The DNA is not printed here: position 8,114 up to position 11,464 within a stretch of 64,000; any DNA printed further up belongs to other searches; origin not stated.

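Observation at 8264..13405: Tandem paralogous beta-helix surface lipoproteins, one fused to Big_2 and a CBM9-like domain: possible endo-acting rhamnoglycan depolymerases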

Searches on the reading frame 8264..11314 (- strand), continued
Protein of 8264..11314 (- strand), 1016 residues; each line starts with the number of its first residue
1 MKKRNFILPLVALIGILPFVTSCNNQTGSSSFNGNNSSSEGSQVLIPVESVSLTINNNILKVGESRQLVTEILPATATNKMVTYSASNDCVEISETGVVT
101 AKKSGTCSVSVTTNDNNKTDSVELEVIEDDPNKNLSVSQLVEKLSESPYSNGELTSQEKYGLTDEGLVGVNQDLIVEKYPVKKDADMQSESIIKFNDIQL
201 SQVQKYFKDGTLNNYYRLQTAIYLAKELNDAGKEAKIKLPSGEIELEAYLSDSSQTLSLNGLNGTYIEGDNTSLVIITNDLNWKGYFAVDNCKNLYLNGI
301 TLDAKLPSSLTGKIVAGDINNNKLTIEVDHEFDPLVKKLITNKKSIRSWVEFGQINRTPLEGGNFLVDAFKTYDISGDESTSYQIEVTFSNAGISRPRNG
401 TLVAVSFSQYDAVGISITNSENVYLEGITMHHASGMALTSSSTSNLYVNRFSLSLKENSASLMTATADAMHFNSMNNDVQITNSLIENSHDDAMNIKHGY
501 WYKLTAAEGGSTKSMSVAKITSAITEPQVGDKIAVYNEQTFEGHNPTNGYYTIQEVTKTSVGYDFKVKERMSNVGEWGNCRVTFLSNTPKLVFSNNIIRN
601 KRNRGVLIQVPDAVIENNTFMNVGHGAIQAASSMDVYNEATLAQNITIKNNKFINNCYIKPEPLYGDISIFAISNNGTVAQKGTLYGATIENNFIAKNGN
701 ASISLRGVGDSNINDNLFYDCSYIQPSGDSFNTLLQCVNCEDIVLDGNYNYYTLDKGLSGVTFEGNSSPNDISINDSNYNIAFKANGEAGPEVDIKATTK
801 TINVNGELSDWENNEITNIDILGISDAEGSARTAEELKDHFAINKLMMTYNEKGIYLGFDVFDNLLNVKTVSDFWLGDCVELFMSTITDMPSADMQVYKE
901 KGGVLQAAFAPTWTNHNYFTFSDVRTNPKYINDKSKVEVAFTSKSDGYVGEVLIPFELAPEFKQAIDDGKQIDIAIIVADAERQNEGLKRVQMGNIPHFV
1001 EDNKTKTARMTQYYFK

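Call 26: find_encoding_contigs(protein=P0029, flank=10000, max_places=2)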
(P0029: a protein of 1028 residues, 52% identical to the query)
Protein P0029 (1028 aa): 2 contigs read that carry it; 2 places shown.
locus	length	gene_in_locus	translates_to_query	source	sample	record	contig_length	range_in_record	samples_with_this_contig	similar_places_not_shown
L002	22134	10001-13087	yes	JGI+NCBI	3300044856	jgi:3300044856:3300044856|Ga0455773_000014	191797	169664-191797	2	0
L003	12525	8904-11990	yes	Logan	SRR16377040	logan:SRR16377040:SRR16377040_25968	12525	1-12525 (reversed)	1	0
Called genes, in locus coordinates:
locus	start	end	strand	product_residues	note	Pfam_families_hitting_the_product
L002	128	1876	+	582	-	PF03215:Rad17 (faint), PF00005:ABC_tran, PF13304:AAA_21 (faint), PF00005:ABC_tran, PF17912:OB_MalK (faint), PF08402:TOBE_2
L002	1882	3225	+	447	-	PF06271:RDD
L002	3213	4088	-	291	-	PF02311:AraC_binding, PF00165:HTH_AraC, PF12833:HTH_18, PF00165:HTH_AraC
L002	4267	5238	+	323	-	PF00528:BPD_transp_1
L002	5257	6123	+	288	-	PF00528:BPD_transp_1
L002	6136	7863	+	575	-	-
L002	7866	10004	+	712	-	-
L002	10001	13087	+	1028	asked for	PF02368:Big_2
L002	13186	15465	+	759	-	PF02368:Big_2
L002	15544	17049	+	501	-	PF06662:C5-epim_C (faint), PF07944:Beta-AFase-like_GH127_cat, PF07470:Glyco_hydro_88 (faint)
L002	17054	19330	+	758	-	PF17389:Bac_rhamnosid6H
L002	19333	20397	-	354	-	-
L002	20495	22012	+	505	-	PF02368:Big_2, PF23486:Ig_TMEM132_5th (faint), PF26182:Ig_NUP210_5th (faint), PF02368:Big_2 (weak), PF04892:VanZ-LLP1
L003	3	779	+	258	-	?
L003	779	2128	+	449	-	PF06271:RDD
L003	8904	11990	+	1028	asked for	PF02368:Big_2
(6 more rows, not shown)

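Call 27: find_encoding_contigs(protein=P0046, flank=10000, max_places=2)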
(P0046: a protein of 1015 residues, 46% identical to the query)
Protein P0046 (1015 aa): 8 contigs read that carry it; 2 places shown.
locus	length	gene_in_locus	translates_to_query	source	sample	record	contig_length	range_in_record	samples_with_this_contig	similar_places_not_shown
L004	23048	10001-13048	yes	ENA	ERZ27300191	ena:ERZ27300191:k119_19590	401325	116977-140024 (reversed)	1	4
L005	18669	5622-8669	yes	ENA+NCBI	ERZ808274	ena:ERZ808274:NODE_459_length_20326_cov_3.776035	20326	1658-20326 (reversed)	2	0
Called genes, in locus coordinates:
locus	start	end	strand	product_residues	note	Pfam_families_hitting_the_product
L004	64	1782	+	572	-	PF00005:ABC_tran, PF17912:OB_MalK (faint), PF08402:TOBE_2 (faint)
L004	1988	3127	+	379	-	PF06271:RDD (faint)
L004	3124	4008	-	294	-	PF02311:AraC_binding, PF00165:HTH_AraC, PF12833:HTH_18, PF00165:HTH_AraC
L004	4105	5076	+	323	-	PF00528:BPD_transp_1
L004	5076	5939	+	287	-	PF00528:BPD_transp_1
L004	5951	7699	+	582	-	-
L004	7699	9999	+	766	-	PF02368:Big_2, PF13229:Beta_helix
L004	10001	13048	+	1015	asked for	PF02368:Big_2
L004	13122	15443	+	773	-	PF02368:Big_2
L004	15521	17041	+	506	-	PF07944:Beta-AFase-like_GH127_cat (weak), PF07470:Glyco_hydro_88 (faint)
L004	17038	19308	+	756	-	PF17389:Bac_rhamnosid6H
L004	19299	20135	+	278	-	PF10114:PocR, PF12833:HTH_18, PF00165:HTH_AraC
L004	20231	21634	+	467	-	PF02952:Fucose_iso_C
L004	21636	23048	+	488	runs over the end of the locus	PF00370:FGGY_N, PF02782:FGGY_C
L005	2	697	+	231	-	?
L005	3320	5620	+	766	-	PF02368:Big_2, PF13229:Beta_helix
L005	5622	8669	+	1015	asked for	PF02368:Big_2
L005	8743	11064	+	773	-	PF02368:Big_2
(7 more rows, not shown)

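Call 29: search_solved_structures(query=A1, max_evalue=0.01, show_alignments=5)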
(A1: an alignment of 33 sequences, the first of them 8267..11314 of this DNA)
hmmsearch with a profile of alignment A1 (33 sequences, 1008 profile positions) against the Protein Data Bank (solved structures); distinct sequences matched with E-value up to 0.01: 21.
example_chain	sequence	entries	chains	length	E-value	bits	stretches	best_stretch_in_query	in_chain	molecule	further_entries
9i4f_A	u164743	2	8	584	1e-32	116.2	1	250-664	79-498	Alpha-1,3-galactosidase PpaGal | Alpha-1,3-galactosidase B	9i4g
8pvs_A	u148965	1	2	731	4.5e-31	110.7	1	253-688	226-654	Alpha-1,3-galactosidase B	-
9beh_A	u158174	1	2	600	8.6e-27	96.5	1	406-743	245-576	GH110A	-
9bev_A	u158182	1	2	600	1.6e-25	92.3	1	406-743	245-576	GH110A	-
8yk1_A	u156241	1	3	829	2.6e-25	91.7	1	210-713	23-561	Alpha-galactosidase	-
7jw4_A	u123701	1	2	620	8.1e-25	90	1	362-742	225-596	Glycoside hydrolase family 110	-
8yk3_A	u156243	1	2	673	8.9e-25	89.9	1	210-713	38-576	Alpha-galactosidase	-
8yk2_B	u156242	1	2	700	1.6e-24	89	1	210-730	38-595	Alpha-galactosidase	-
7jwf_A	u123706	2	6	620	1.4e-23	85.9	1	362-742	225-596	Glycoside hydrolase family 110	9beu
7quz_AAA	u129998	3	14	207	4.7e-17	64.3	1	32-137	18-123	Beta-1,3-glucanase bglH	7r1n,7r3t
6n1a_A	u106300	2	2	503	1.3e-08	36.4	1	38-123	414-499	Carbohydrate-binding protein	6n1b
7z47_G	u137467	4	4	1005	1.3e-08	36.3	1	26-143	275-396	Surface protein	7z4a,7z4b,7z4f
7x30_P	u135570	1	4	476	2.6e-08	35.4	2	35-125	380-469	Hoc-like protein ORF90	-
5ngj_A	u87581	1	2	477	7.7e-06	27.2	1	39-121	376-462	Tail tube protein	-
9ifo_A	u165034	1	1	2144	1.6e-05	26.1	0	33-118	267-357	Teneurin-Like Protein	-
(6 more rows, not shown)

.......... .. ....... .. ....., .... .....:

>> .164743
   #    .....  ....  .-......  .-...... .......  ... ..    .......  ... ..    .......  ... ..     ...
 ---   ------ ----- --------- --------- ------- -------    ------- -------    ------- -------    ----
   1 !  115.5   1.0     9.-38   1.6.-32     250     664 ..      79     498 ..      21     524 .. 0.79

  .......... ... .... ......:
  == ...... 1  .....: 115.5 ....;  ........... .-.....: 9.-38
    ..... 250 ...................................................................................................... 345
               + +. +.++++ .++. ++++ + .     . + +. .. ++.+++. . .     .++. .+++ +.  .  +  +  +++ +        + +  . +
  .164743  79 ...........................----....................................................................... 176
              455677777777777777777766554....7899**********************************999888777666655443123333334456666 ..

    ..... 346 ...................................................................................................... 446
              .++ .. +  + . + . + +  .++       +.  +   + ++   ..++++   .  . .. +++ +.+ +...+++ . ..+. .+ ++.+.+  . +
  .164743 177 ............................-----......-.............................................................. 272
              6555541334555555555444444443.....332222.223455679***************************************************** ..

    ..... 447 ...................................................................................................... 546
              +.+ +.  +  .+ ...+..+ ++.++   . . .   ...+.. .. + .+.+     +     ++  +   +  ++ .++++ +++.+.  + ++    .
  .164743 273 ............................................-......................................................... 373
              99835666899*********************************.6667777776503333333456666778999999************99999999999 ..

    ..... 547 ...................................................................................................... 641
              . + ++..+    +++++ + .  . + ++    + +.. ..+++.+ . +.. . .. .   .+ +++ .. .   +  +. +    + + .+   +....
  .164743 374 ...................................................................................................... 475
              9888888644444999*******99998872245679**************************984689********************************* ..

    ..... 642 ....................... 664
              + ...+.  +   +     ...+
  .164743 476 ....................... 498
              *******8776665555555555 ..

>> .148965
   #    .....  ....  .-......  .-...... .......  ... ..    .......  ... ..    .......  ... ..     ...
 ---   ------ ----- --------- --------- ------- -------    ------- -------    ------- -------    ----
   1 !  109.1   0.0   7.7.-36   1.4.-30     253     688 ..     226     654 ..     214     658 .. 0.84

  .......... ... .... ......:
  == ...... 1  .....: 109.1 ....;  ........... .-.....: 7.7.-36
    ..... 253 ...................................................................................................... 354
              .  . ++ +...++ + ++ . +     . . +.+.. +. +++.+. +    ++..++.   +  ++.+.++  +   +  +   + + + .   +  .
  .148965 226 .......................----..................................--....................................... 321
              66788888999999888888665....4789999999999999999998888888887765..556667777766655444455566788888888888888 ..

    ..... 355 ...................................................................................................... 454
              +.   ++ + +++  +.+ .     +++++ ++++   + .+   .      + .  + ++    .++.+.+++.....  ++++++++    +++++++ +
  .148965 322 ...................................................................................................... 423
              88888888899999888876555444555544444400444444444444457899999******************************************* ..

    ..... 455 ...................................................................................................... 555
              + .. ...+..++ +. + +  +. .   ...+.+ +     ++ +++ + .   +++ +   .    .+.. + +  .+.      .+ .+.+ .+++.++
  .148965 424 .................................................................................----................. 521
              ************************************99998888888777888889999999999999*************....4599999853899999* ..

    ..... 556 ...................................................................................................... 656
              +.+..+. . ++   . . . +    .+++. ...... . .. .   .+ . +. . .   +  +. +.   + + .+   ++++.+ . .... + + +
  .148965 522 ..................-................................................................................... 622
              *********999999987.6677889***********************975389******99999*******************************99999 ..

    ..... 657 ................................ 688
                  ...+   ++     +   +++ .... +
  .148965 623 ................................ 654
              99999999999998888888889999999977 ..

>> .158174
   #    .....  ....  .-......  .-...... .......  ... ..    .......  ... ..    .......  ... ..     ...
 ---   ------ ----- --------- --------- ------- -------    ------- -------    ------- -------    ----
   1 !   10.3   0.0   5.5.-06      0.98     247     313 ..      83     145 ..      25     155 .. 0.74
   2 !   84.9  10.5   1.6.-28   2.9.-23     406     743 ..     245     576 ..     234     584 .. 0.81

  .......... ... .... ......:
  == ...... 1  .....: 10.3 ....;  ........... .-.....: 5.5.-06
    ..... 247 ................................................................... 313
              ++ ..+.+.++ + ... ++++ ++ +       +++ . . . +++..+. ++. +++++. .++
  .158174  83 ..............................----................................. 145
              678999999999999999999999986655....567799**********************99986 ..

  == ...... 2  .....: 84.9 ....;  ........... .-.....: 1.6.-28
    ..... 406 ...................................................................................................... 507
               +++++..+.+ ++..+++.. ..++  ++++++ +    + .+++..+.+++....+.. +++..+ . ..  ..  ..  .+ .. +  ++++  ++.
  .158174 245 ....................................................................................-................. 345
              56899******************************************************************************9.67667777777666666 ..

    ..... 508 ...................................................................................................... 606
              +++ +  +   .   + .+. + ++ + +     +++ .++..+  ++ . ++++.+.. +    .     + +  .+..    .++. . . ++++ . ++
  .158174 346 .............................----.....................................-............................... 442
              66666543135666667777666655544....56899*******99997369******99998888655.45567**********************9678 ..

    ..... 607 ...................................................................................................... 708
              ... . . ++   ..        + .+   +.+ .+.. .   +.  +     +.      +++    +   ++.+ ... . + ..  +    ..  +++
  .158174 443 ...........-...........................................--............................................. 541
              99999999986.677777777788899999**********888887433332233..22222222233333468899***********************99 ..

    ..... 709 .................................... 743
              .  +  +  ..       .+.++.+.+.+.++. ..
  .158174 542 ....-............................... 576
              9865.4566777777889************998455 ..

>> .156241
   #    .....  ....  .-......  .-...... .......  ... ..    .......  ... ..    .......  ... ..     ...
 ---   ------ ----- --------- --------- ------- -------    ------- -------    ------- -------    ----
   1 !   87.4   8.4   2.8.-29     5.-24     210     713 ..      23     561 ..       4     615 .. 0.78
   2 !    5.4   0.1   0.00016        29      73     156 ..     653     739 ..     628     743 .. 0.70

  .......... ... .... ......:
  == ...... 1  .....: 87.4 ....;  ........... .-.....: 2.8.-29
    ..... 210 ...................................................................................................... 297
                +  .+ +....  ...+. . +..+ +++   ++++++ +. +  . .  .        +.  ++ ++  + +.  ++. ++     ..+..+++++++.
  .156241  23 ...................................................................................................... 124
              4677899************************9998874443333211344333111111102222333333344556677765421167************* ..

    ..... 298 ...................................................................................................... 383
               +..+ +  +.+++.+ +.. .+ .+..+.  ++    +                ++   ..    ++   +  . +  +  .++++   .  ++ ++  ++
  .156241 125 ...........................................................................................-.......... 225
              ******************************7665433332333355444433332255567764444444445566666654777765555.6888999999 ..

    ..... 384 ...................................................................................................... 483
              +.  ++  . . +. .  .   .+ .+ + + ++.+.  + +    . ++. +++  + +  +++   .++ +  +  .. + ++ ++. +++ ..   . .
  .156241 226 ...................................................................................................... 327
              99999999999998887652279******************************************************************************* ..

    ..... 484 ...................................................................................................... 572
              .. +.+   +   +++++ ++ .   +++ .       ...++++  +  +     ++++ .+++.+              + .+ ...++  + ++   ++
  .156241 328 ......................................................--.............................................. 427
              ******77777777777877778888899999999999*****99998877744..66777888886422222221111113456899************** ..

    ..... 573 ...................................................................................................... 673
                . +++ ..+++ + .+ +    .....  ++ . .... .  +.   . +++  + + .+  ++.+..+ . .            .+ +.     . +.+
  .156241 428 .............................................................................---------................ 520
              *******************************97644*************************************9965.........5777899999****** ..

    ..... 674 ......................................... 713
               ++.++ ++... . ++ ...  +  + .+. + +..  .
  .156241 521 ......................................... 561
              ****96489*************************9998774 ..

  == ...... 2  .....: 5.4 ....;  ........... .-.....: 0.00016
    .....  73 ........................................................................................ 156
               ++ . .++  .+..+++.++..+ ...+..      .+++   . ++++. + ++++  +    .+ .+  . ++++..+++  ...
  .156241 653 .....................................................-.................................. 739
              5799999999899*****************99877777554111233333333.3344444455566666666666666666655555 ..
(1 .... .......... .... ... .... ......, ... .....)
